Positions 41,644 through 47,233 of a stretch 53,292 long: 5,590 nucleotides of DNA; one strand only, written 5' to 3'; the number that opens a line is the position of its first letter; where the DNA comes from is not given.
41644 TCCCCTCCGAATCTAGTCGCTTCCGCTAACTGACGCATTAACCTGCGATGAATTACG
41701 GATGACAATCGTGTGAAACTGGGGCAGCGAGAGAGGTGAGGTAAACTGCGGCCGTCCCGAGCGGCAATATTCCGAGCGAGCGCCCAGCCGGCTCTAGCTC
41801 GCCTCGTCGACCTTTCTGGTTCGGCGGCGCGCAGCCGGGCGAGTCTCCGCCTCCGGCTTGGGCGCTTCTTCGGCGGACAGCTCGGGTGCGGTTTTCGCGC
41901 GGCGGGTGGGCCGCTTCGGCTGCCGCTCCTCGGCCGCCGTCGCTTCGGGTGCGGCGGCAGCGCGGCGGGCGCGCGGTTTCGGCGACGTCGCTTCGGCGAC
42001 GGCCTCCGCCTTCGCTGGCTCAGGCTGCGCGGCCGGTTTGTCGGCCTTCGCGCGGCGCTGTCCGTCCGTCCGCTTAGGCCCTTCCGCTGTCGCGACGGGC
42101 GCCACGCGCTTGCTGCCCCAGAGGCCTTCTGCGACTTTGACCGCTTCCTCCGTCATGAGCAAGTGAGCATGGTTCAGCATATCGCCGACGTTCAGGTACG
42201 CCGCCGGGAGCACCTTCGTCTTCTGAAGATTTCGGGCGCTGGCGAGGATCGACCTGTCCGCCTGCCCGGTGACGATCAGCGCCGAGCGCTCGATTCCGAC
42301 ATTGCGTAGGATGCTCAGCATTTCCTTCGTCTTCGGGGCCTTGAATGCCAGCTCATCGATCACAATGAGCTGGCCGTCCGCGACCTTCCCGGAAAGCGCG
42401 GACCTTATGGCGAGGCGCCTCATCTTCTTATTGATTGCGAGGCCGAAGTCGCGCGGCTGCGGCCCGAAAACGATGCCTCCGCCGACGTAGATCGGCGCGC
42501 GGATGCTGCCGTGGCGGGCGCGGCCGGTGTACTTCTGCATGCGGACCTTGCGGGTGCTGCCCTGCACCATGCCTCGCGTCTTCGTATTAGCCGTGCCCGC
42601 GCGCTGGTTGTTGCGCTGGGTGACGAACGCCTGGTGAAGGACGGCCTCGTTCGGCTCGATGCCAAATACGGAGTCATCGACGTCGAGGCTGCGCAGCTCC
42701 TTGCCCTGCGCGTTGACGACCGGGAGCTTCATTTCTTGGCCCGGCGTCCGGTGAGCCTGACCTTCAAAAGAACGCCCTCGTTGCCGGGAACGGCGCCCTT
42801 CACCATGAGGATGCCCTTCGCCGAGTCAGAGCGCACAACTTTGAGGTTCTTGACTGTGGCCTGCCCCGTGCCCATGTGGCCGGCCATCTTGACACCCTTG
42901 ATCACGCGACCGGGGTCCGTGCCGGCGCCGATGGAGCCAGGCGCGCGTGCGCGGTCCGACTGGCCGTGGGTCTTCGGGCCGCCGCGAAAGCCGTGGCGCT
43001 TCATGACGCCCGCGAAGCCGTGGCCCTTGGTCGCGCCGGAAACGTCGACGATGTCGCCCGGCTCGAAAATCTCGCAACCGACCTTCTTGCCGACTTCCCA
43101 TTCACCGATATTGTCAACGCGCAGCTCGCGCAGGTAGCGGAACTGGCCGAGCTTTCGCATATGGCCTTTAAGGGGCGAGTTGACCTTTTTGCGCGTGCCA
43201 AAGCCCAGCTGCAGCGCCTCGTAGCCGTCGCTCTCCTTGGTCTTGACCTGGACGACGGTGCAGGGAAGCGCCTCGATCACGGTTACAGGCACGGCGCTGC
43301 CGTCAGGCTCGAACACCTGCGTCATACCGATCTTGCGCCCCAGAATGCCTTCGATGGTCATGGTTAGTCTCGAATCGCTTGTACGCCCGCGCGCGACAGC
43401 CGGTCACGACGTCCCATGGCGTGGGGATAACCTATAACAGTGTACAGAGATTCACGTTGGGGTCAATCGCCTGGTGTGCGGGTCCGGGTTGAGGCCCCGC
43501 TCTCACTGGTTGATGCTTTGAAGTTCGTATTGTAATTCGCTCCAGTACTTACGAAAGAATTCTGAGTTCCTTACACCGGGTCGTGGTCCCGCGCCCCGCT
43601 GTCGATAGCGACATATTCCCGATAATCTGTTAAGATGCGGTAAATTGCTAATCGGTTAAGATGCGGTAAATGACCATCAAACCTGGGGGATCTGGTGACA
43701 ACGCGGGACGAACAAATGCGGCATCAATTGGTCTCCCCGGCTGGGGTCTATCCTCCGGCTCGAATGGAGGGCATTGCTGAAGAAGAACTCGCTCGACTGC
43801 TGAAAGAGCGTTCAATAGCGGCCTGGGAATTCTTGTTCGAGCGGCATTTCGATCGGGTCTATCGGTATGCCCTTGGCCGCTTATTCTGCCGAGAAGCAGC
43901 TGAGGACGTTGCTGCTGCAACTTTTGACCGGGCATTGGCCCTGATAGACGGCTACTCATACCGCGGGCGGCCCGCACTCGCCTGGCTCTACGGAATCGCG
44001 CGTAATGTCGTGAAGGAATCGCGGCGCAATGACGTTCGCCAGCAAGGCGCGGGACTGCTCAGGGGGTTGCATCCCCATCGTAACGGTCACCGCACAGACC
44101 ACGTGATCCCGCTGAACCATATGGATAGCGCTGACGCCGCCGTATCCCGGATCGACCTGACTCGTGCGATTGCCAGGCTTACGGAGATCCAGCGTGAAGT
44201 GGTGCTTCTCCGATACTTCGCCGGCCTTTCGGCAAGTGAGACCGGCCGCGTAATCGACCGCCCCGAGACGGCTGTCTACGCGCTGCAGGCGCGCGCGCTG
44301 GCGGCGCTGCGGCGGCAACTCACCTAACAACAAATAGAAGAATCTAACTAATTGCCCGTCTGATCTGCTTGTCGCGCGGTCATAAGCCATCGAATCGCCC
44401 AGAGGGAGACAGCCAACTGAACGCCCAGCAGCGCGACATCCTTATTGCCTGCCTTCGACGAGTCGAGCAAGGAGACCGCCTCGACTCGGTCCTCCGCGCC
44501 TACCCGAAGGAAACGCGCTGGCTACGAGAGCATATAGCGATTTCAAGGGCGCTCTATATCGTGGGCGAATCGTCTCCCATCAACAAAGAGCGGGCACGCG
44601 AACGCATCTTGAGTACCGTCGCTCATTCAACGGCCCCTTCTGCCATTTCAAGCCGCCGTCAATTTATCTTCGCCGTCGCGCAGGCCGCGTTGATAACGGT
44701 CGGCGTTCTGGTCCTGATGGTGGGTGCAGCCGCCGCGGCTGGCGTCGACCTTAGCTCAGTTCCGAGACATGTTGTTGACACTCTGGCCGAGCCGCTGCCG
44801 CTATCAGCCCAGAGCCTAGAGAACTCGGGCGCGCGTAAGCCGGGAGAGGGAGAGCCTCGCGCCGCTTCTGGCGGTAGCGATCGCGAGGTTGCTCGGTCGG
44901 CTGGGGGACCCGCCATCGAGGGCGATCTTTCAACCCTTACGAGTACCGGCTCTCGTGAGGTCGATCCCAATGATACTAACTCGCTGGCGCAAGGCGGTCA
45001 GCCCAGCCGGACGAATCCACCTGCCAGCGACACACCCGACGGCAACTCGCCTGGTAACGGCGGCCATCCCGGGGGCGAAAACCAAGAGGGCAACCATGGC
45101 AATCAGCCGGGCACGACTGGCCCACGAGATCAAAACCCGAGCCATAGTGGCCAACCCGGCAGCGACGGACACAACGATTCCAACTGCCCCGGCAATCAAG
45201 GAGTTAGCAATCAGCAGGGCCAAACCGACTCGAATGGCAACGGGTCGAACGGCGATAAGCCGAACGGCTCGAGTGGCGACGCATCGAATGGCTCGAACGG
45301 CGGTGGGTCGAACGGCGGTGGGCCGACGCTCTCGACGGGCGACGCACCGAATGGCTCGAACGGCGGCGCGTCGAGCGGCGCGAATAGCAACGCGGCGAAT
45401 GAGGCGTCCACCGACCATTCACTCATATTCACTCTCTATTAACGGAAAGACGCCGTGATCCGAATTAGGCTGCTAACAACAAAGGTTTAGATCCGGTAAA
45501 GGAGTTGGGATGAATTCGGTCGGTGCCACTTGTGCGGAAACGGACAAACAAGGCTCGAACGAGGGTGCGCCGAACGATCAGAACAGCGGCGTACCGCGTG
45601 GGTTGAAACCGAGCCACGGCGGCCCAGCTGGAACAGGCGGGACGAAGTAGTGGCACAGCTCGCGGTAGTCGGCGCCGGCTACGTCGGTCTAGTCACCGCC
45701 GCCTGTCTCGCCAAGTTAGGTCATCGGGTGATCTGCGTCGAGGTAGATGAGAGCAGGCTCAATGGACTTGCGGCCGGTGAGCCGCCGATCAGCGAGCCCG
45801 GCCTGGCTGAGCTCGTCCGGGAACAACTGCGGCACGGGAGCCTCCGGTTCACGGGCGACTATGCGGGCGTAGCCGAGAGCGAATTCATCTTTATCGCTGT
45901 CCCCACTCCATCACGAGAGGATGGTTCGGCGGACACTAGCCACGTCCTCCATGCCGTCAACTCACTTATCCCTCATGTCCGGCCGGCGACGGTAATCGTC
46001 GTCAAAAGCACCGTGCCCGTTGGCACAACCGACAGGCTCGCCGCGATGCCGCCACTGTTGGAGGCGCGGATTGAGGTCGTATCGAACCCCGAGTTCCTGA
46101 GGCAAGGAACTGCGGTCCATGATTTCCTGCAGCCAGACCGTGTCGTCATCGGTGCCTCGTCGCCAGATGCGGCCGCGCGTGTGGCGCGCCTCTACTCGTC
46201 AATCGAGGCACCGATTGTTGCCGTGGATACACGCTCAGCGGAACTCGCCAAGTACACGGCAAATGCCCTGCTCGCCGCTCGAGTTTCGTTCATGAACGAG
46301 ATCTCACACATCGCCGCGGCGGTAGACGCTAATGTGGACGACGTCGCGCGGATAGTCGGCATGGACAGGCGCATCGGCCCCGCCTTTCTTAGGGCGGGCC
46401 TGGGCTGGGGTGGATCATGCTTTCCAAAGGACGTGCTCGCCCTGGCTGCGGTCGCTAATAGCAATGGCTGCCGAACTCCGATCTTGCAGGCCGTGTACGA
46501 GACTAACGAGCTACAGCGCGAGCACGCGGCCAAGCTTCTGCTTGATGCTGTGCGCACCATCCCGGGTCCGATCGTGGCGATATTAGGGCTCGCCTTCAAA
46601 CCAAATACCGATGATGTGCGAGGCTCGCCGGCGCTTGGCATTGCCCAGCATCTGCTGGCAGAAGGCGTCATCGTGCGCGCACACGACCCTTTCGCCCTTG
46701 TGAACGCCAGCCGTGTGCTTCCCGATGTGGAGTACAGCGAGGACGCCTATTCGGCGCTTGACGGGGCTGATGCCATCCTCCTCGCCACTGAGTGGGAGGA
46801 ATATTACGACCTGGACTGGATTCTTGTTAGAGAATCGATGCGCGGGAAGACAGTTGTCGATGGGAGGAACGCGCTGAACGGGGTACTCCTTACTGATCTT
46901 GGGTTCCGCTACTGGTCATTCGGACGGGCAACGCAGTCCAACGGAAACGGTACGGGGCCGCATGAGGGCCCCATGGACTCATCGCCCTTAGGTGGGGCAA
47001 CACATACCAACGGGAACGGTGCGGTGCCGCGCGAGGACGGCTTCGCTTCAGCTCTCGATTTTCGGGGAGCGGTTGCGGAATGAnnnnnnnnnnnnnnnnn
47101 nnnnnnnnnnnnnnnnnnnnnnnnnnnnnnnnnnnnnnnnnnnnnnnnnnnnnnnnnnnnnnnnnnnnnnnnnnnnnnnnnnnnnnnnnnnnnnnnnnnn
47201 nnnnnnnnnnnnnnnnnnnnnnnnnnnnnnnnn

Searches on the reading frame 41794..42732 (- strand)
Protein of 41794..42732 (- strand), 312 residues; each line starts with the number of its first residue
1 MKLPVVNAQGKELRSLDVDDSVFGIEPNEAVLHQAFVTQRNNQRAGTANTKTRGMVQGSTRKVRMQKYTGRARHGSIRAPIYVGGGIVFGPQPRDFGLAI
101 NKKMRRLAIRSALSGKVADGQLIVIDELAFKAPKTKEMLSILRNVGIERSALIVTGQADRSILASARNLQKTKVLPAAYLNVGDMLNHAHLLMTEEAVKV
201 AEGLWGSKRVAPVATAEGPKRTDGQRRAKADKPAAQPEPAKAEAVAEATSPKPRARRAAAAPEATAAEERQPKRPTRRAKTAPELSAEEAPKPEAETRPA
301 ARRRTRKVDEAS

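Call 18: search_protein_families(library=pfam, proteins=[window:41794-42732:-], max_evalue=0.001)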
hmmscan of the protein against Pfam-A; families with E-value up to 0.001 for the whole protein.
window:41794-42732:- (312 aa): 1 family
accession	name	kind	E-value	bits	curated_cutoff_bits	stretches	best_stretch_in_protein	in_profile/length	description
PF00573.27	Ribosomal_L4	-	5.2e-66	222.4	25.8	1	17-202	2-188/190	Ribosomal protein L4/L1 family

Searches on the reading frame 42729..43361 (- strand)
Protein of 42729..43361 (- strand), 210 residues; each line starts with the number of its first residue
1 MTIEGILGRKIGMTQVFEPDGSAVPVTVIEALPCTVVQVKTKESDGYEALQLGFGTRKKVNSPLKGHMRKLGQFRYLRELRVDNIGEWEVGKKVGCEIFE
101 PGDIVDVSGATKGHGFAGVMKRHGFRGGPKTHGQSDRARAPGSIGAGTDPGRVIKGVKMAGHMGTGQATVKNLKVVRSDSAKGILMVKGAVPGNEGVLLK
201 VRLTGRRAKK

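Call 18: search_protein_families(library=pfam, proteins=[window:42729-43361:-], max_evalue=0.001)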
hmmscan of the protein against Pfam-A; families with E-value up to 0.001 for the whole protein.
window:42729-43361:- (210 aa): 1 family
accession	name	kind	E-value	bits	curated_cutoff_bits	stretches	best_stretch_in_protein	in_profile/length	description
PF00297.29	Ribosomal_L3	-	1.1e-18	67.9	22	1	97-178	210-288/369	Ribosomal protein L3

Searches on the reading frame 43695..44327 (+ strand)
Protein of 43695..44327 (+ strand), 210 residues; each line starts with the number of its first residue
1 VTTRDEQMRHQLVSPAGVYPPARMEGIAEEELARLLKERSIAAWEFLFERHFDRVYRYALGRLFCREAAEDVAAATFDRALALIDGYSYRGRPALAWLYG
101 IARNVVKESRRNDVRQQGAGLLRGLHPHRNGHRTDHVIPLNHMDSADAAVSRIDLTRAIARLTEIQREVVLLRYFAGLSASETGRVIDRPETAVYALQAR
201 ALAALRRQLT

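Call 18: search_protein_families(library=pfam, proteins=[window:43695-44327:+], max_evalue=0.001)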
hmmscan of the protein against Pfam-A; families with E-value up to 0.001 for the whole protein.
window:43695-44327:+ (210 aa): 4 families
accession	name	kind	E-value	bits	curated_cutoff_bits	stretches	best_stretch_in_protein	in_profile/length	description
PF04542.20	Sigma70_r2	-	4.2e-10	39.7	24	1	47-113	1-68/71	Sigma-70 region 2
PF08281.18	Sigma70_r4_2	-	5.9e-10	39.1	25.7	1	154-205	3-54/54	Sigma-70, region 4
PF04545.22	Sigma70_r4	-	1.1e-09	38.1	24.1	1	158-206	1-49/50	Sigma-70, region 4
PF07638.17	Sigma70_ECF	-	0.00053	20.4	21.1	1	46-195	21-169/185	ECF sigma factor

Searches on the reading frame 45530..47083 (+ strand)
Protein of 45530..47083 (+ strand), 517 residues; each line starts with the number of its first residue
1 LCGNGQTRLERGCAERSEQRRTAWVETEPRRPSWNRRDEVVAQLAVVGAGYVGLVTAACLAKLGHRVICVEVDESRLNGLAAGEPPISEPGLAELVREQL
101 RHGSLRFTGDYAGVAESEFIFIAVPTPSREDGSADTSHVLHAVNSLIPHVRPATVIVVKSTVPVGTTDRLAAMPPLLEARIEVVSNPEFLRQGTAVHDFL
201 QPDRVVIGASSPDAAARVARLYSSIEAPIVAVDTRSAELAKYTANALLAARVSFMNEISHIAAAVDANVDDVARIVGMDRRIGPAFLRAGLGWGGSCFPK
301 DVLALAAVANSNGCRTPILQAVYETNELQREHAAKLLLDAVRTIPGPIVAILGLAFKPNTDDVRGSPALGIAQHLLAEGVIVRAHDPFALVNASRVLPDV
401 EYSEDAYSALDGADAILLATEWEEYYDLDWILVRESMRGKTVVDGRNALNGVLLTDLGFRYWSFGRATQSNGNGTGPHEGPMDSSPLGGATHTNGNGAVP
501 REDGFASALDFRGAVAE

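Call 3: search_protein_families(library=pfam, proteins=[window:45530-47083:+], max_evalue=0.01)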
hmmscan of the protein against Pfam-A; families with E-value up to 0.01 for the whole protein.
window:45530-47083:+ (517 aa): 11 families
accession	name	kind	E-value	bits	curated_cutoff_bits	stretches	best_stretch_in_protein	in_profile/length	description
PF03721.20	UDPG_MGDP_dh_N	-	1.9e-55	187.8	27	1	43-220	2-186/187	UDP-glucose/GDP-mannose dehydrogenase family, NAD binding domain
PF00984.24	UDPG_MGDP_dh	-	9.6e-33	112.6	25.4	1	235-327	1-93/94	UDP-glucose/GDP-mannose dehydrogenase family, central domain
PF03720.21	UDPG_MGDP_dh_C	-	3.6e-31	108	30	1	350-450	1-102/103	UDP-glucose/GDP-mannose dehydrogenase family, UDP binding domain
PF03807.23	F420_oxidored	-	7.5e-06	26.9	21.6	0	368-444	11-90/94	NADP oxidoreductase coenzyme F420-dependent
PF07992.20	Pyr_redox_2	-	3.5e-05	23.8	26.1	1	38-74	142-175/291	Pyridine nucleotide-disulphide oxidoreductase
PF01266.30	DAO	-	9.6e-05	22.5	27.9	1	44-73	2-31/353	FAD dependent oxidoreductase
PF00070.33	Pyr_redox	-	0.00019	22.3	22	1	44-75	2-33/82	Pyridine nucleotide-disulphide oxidoreductase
PF13450.12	NAD_binding_8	-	0.00035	21.2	21.9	1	46-73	1-28/68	NAD(P)-binding Rossmann-like domain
PF03446.21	NAD_binding_2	-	0.0036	17.8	21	0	44-172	2-105/161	NAD binding domain of 6-phosphogluconate dehydrogenase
PF02737.24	3HCDH_N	-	0.0042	17.5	22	1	44-79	2-37/180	3-hydroxyacyl-CoA dehydrogenase, NAD binding domain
PF01494.25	FAD_binding_3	-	0.0059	16.3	22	1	43-76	3-36/349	FAD binding domain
